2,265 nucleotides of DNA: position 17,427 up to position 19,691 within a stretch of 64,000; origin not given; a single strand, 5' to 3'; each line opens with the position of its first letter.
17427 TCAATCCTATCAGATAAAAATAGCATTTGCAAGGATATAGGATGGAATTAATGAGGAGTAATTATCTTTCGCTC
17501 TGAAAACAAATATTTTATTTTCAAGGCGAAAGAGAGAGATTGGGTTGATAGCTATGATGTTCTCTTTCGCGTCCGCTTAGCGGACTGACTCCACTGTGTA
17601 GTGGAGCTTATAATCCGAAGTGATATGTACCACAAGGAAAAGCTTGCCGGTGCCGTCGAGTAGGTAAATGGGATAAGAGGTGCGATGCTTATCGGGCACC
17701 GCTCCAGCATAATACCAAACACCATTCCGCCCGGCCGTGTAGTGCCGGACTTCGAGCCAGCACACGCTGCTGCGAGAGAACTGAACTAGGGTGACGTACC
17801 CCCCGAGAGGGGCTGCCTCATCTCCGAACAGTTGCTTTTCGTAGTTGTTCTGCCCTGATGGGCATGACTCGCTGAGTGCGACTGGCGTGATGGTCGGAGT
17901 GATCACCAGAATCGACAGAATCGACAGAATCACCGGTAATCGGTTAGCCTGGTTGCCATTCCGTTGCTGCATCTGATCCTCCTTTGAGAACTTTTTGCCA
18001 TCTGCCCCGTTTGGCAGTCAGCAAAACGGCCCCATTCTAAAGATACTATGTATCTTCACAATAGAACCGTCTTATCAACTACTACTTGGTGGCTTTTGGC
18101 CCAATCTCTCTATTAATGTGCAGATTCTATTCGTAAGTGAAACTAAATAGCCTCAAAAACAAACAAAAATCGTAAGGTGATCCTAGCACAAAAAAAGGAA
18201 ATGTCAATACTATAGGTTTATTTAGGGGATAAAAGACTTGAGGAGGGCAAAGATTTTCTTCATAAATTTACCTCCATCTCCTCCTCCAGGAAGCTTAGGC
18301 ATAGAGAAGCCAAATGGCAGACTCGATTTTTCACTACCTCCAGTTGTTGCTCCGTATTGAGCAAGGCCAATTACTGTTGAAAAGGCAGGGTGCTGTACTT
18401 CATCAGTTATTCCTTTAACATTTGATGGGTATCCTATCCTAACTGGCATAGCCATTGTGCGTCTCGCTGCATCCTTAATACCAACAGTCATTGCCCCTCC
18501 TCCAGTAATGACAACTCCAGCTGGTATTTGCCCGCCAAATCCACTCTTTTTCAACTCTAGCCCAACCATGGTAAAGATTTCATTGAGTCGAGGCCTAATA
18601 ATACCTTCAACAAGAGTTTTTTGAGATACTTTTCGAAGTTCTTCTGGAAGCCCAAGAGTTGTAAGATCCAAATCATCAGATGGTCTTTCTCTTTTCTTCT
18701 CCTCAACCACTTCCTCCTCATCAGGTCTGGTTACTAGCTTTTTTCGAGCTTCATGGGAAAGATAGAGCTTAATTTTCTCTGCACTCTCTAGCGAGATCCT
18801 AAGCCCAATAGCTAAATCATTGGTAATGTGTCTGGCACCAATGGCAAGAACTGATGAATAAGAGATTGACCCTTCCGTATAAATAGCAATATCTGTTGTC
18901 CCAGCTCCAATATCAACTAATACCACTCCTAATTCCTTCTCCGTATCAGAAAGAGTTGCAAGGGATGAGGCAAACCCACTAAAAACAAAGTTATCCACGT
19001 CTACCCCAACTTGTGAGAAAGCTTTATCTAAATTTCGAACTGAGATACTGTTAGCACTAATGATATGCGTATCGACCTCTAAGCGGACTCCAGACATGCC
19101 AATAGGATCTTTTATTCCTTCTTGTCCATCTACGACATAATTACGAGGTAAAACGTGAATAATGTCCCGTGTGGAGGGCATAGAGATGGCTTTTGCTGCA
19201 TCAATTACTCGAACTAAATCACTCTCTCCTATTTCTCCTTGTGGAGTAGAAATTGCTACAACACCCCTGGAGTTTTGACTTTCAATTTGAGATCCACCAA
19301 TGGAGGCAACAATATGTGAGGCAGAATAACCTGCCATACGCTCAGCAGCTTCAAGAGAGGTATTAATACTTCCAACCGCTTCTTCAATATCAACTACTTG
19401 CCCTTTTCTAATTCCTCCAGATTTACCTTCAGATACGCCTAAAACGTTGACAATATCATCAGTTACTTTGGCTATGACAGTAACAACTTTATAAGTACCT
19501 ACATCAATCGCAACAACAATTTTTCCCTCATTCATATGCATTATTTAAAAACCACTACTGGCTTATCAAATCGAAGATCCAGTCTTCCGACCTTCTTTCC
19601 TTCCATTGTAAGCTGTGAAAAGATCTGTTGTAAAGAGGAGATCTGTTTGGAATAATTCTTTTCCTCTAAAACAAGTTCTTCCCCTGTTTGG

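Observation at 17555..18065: GC-rich ~0.5 kb insert with a secreted-protein gene splitting ftsA from ftsZ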

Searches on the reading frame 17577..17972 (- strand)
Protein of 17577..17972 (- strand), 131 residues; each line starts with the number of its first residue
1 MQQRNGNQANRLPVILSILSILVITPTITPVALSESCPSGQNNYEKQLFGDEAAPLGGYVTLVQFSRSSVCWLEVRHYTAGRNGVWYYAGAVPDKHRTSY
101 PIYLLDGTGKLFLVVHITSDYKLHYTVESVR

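Call 6: search_protein_families(library=pfam, proteins=[window:17577-17972:-], max_evalue=10)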
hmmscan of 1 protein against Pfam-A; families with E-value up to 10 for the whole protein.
window:17577-17972:- (131 aa): 0 families

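Call 8: find_homologous_proteins(query=window:17577-17972:-, max_evalue=0.01)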
Query window:17577-17972:- (131 aa): 1 proteins with E <= 0.01 among 27 candidates.
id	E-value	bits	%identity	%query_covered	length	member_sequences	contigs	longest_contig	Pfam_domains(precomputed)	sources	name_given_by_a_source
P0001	4.2e-83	294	100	100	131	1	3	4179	-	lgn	-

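Call 10: find_encoding_contigs(protein=P0001, flank=10000, max_places=10)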
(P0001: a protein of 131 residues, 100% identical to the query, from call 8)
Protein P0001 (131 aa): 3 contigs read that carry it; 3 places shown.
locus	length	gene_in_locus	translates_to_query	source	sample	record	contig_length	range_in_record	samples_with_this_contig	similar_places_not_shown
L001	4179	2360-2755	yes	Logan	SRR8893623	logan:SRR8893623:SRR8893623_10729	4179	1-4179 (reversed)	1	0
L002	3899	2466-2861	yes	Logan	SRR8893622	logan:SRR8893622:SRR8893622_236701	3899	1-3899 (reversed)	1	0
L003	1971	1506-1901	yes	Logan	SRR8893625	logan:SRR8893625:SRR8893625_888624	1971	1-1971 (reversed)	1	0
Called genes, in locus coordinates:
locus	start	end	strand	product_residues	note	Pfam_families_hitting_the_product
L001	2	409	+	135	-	?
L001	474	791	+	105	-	-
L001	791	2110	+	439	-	PF02491:SHS2_FTSA, PF06723:MreB_Mbl, PF11104:PilM_2, PF06277:EutA (weak), PF14450:FtsA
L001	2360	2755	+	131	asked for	-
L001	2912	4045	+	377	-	PF00091:Tubulin, PF12327:FtsZ_C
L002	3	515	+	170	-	?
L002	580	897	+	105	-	-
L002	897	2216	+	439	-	PF02491:SHS2_FTSA, PF06723:MreB_Mbl, PF11104:PilM_2, PF06277:EutA (weak), PF14450:FtsA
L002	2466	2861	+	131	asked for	-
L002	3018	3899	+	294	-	?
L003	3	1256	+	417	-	?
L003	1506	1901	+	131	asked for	-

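Call 18: search_dna_similar(query=window:17577-17972:-, collection=phages, mode=protein, max_evalue=1)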
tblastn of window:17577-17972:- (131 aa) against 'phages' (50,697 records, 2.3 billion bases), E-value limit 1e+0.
No match.

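Call 19: search_dna_similar(query=window:17577-17972:-, collection=plasmids, mode=protein, max_evalue=1)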
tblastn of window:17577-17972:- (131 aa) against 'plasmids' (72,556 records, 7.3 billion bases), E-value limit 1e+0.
No match.

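Call 26: search_protein_representatives(protein=window:17577-17972:-)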
Query: 131 residues. Proteins with E-value up to 0.001 (for the whole library): 6; up to 1e-10: 2; up to 1e-30: 1. The best 6 are listed.
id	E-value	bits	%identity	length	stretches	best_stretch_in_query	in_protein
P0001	1.3e-83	293.7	100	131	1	1-131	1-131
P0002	6.9e-28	113.5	52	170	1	23-131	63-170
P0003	8.9e-07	45.2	42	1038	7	60-88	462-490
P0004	1.5e-06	44.4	34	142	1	23-128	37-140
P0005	1.9e-04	37.6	31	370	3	9-101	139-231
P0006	6.5e-04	35.9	32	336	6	59-90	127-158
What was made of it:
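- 17577..17972 (-): Gene for a 131-aa protein: N-terminal hydrophobic signal or anchor, then a two-Cys all-beta domain of about 100 aa. Homologues P0002 (E 7e-28) and P0004 (E 1.5e-6) (call 26).
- Checked: It has two distant homologues (call 26).
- Coding status: exhaustive HMMER finds two homologues (call 26).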

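Call 29: find_encoding_contigs(protein=P0002, flank=10000, max_places=6)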
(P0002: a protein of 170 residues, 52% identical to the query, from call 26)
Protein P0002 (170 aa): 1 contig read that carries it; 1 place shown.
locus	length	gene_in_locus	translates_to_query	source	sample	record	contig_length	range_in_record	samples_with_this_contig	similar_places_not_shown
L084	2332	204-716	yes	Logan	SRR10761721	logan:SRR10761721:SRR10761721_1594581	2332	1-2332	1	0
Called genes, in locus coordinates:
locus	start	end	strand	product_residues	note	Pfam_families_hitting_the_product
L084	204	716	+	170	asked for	-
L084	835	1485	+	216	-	PF01728:FtsJ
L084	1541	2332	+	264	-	?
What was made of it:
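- A homologous module sits at an unrelated locus (call 29).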

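Call 30: find_encoding_contigs(protein=P0004, flank=10000, max_places=6)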
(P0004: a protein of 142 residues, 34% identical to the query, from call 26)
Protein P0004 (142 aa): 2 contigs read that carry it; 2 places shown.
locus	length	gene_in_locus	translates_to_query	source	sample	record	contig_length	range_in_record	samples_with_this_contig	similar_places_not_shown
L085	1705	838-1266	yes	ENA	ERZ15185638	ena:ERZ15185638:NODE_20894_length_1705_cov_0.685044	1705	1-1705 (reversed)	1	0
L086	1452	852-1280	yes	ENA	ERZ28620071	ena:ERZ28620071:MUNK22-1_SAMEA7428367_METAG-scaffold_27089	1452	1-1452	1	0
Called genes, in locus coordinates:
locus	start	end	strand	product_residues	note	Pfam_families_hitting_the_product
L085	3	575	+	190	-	?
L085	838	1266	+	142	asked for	-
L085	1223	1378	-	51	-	-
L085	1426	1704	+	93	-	?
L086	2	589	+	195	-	?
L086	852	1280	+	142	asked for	-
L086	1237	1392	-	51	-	-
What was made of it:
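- The element sits at two different loci (calls 29, 30).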

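Call 39: find_homologous_proteins(query=A1, max_evalue=0.01)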
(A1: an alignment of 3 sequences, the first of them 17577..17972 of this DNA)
Query A1 (3 sequences) (131 aa, profile of the alignment): 3 proteins with E <= 0.01 among 1737 candidates.
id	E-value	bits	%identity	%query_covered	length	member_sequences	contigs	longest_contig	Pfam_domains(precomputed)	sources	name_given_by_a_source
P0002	5.8e-70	252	52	82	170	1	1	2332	-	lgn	-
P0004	2.7e-62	227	33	80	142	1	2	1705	-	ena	-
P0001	3.5e-56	207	100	100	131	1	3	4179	-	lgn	-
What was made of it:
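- Only three family members exist in about 15 billion proteins (calls 26, 39), so generalisation is weak. No GC-rich genome carrying this family exists among about 15 billion proteins (calls 26, 39).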

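Call 52: predict_structure(alignment_id=A1)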
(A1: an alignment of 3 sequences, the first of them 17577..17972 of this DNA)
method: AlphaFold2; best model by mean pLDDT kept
length: 131 residues; sequences in the alignment: 3
mean_pLDDT: 69.9   pTM: 0.60
mean pLDDT of the five models: 69.9, 66.4, 63.1, 61.4, 59.9
residues with pLDDT >= 90: 0; 70-90: 83; 50-70: 25; < 50: 23
segments of 3 or more residues with pLDDT < 50: 1-13, 15-23
pLDDT, mean of each block of 10 residues (from residue 1): 41 46 51 63 80 78 85 81 63 73 81 83 82 76
secondary structure, 60 per line:
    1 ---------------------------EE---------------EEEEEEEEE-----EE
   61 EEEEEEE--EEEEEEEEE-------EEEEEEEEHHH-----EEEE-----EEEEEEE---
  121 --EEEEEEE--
elements in order: E45-53 E59-67 E70-78 E86-93 E102-105 E111-117 E123-129
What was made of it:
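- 17577..17972 (-): AF2 model with 7 strands, pLDDT about 80 in the domain (call 52).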

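Call 60: fold_search(model_id=the predicted structure, library=pdb)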
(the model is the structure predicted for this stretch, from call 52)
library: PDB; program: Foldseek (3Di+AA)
matches with E <= 10: 393; with E <= 0.001: 0
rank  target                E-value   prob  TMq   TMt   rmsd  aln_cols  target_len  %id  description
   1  8dys                  2.2e-01  0.16  0.19  0.10   9.2       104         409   16  Crystal structure of human Eukaryotic translation initiation factor 2A (eIF2A) (released 2022-08-17)
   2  8cht_C                2.7e-01  0.41  0.28  0.26  11.9       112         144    8  Crystal structure of human PURA (fragment Glu57-Glu212, PUR repeat I and II) (released 2024-02-21)
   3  6ie7_A                2.8e-01  0.11  0.18  0.18  14.6       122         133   11  Crystal structure of ADCP1 tandem Agenet domain 1-2 in complex with H3K9me2 (released 2019-01-16)
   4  8chv_A                3.0e-01  0.38  0.27  0.25  10.8       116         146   10  Crystal structure of human PURA (fragment Glu57-Glu212, PUR repeat I and II) R140P mutant (released 2024-02-21)
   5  4v96_Bd               3.1e-01  0.33  0.30  0.25  24.0       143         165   10  The structure of a 1.8 MDa viral genome injection device suggests alternative infection mechanisms (released 2014-07-09)
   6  6in9_A                3.1e-01  0.20  0.21  0.12  13.2       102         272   10  Crystal structure of MucB in complex with MucA(peri) (released 2019-07-24)
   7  8chu_B                3.3e-01  0.41  0.29  0.27  12.5       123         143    6  Crystal structure of human PURA repeat I-II K97E mutant (released 2024-02-21)
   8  2v43_C                3.3e-01  0.20  0.19  0.10  13.2       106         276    8  Crystal structure of RseB: a sensor for periplasmic stress response in E. coli (released 2007-08-28)
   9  7xti_j                3.3e-01  0.16  0.21  0.09  13.6       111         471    9  RNA polymerase II elongation complex transcribing a nucleosome (EC58hex) (released 2022-10-12)
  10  9wmw_j                3.3e-01  0.16  0.21  0.09  13.6       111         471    9  Co-transcriptional histone H3K36 methylation complex containing RNA polymerase II elongation complex, Set2, and the up (released 2025-12-24)
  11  2ys3_MODEL_1_A        3.3e-01  0.11  0.20  0.19  12.8       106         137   11  Solution structure of the PH domain of Kindlin-3 from human (released 2007-10-09)
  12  8chv_D                3.5e-01  0.30  0.28  0.27  12.6       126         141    7  Crystal structure of human PURA (fragment Glu57-Glu212, PUR repeat I and II) R140P mutant (released 2024-02-21)
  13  8chv_B                3.9e-01  0.41  0.30  0.27  12.0       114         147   10  Crystal structure of human PURA (fragment Glu57-Glu212, PUR repeat I and II) R140P mutant (released 2024-02-21)
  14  2gid_A                3.9e-01  0.21  0.24  0.23   7.8       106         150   11  Crystal structures of trypanosoma bruciei MRP1/MRP2 (released 2006-09-05)
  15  2gid_G                4.1e-01  0.35  0.28  0.25   7.8       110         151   10  Crystal structures of trypanosoma bruciei MRP1/MRP2 (released 2006-09-05)
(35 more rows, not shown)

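Call 69: search_protein_families(library=pfam, proteins=[L084:835-1485:+], max_evalue=0.001)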
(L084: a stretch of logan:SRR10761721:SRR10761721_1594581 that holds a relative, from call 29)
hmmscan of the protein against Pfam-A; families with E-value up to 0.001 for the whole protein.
L084:835-1485:+ (216 aa): 3 families
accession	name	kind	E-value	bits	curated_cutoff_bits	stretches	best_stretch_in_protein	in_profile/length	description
PF01728.25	FtsJ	-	4.6e-27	95.6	24.1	1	5-213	1-179/181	FtsJ-like methyltransferase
PF08241.18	Methyltransf_11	-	0.00013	23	21.2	1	31-93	2-66/95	Methyltransferase domain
PF13649.12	Methyltransf_25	-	0.00028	21.9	27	1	29-95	1-73/97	Methyltransferase domain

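Call 70: search_protein_families(library=phrogs, proteins=[window:17577-17972:-, P0002, P0004], max_evalue=1)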
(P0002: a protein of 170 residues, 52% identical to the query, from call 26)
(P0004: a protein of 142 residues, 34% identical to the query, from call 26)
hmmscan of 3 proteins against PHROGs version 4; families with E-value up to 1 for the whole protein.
window:17577-17972:- (131 aa): 0 families

P0002 (170 aa): 0 families

P0004 (142 aa): 0 families
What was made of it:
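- On Phage moron: No PHROG hit (call 70).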

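Call 71: search_protein_families(library=padloc, proteins=[window:17577-17972:-, P0002, P0004], max_evalue=1)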
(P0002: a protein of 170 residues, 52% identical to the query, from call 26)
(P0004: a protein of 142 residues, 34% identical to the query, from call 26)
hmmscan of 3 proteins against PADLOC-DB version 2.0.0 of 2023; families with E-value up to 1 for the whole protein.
window:17577-17972:- (131 aa): 0 families

P0002 (170 aa): 0 families

P0004 (142 aa): 0 families

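Call 86: list_cluster_members(proteins=[L084:835-1482:+, P0002, P0004, P0001])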
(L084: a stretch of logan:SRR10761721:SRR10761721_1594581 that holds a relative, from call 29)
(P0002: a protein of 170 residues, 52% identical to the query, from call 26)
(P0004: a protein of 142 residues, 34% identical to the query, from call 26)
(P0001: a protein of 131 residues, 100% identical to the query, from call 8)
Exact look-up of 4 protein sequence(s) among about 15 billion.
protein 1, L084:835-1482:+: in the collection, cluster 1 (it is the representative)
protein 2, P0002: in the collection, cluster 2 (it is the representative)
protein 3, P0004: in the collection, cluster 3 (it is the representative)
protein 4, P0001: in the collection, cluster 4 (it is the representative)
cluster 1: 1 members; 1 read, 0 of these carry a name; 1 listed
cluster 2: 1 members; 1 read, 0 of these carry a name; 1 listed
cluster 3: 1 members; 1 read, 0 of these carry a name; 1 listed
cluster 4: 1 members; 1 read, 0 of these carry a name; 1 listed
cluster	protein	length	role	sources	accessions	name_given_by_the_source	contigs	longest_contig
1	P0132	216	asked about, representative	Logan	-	-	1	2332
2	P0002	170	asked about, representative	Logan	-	-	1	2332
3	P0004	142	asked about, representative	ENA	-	-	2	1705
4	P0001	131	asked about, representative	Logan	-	-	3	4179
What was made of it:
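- Tried and rejected: A profile search of 5.8 billion clusters returned only the three known proteins, and all are singleton clusters (calls 39, 86).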

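Call 89: find_related_loci(query=A1, collection=viral_contigs, flank=5000)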
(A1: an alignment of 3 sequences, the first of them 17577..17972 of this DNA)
Query A1 (131 aa) in viral_contigs; peptide patterns used: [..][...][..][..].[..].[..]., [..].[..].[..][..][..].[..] (x = any residue, [..] = any of these).
25 stretches matched a pattern, but none encodes a relative of the query by tblastn (E <= 1e-3).

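Call 102: search_protein_families(library=ncbifam, proteins=[window:17577-17972:-, P0002, P0004], max_evalue=1)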
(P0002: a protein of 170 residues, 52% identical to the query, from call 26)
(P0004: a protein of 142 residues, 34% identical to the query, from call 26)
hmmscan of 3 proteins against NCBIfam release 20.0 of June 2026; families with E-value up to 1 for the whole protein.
window:17577-17972:- (131 aa): 1 family
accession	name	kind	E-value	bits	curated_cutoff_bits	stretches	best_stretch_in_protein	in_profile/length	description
NF011418.0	PRK14845.1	equivalog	0.21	9.3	756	1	72-129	161-218/1049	translation initiation factor IF-2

P0002 (170 aa): 0 families

P0004 (142 aa): 0 families

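Call 103: search_solved_structures(query=A1, max_evalue=1)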
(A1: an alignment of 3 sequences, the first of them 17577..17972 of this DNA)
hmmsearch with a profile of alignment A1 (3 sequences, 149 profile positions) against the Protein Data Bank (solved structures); distinct sequences matched with E-value up to 1: 23.
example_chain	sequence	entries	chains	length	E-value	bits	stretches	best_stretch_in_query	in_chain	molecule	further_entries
26pf_A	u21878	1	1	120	0.086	15.9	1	75-119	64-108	Fab S54 H chain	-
7uot_S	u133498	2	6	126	0.11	15.6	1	76-123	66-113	37.2D heavy chain (variable domain)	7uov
6c5v_H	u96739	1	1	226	0.12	15.4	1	73-130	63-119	Antibody Fab AMMO1 heavy chain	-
6bla_H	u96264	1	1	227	0.13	15.4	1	73-130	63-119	AMM01 Fab Heavy chain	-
9q0p_A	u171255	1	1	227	0.13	15.4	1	73-130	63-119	IgG heavy chain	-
8jg5_C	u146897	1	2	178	0.14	15.2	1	75-142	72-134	VH,SARAH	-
8sas_C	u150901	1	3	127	0.15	15.1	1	74-122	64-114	DH270.5 variable heavy chian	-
7ugq_G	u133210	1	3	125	0.16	15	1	76-132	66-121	BG24 with an inferred germline CDRL1 Fab heavy chain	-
7ugp_G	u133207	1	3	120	0.25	14.4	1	76-130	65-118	BG24 mature Fab heavy chain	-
7ugo_G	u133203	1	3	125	0.28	14.2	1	75-132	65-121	BG24 inferred germline Fab with mature CDR3s heavy chain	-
7ucg_D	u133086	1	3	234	0.32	14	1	75-132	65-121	BG24 CDRH2-v2 Fab heavy chain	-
7uce_H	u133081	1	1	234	0.35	13.9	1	76-132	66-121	BG24 Fab heavy chain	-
5tpp_H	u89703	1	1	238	0.38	13.8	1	74-122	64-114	DH270.5 Fab light chain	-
7ucf_D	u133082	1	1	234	0.39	13.8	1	76-132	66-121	BG24 Fab heavy chain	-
8sb3_C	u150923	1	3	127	0.44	13.6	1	76-107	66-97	DH270.2 Variable Heavy chain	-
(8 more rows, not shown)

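Call 104: search_protein_families(library=pfam, proteins=[P0002, P0004], max_evalue=10)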
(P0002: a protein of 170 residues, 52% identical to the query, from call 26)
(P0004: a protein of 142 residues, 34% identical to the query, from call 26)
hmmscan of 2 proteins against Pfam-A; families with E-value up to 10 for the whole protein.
P0002 (170 aa): 0 families

P0004 (142 aa): 0 families
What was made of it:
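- On Any described protein family (Pfam, NCBIfam, PHROG, PADLOC, PDB): Calls 6, 70, 71, 102 and 104 gave none.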

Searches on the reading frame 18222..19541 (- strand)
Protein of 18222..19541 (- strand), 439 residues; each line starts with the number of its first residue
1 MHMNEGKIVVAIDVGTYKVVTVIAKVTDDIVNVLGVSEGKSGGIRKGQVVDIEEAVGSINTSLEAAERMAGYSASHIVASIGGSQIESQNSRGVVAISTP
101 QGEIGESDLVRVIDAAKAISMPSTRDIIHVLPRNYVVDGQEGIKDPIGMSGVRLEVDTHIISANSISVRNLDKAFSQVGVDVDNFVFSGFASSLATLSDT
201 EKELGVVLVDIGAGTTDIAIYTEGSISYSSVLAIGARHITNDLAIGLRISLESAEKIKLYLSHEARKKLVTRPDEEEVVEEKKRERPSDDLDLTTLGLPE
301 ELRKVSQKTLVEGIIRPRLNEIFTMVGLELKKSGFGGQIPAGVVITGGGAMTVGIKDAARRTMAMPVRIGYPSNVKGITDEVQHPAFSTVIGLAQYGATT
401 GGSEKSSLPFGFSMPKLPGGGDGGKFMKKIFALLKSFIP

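Call 69: search_protein_families(library=pfam, proteins=[window:18222-19541:-], max_evalue=0.001)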
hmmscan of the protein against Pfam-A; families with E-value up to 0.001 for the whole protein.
window:18222-19541:- (439 aa): 5 families
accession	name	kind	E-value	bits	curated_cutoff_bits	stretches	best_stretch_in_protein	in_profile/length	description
PF14450.12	FtsA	-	3.8e-35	121.5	31.8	2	207-392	1-127/127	Cell division protein FtsA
PF02491.25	SHS2_FTSA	-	1.9e-31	108.6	25.4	1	83-161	1-78/79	SHS2 domain inserted in FTSA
PF11104.14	PilM_2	-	3.7e-09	36.4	27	1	179-262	154-238/340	Type IV pilus assembly protein PilM;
PF06723.19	MreB_Mbl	-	1.1e-08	34.8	27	1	170-370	111-304/327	MreB/Mbl protein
PF06277.17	EutA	-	5e-06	26.1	27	1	189-243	129-182/475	Ethanolamine utilisation protein EutA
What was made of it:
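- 18222..19541 (-): ftsA. The insert starts right after its stop codon, at 18221. Pfam FtsA and SHS2_FTSA (call 69).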
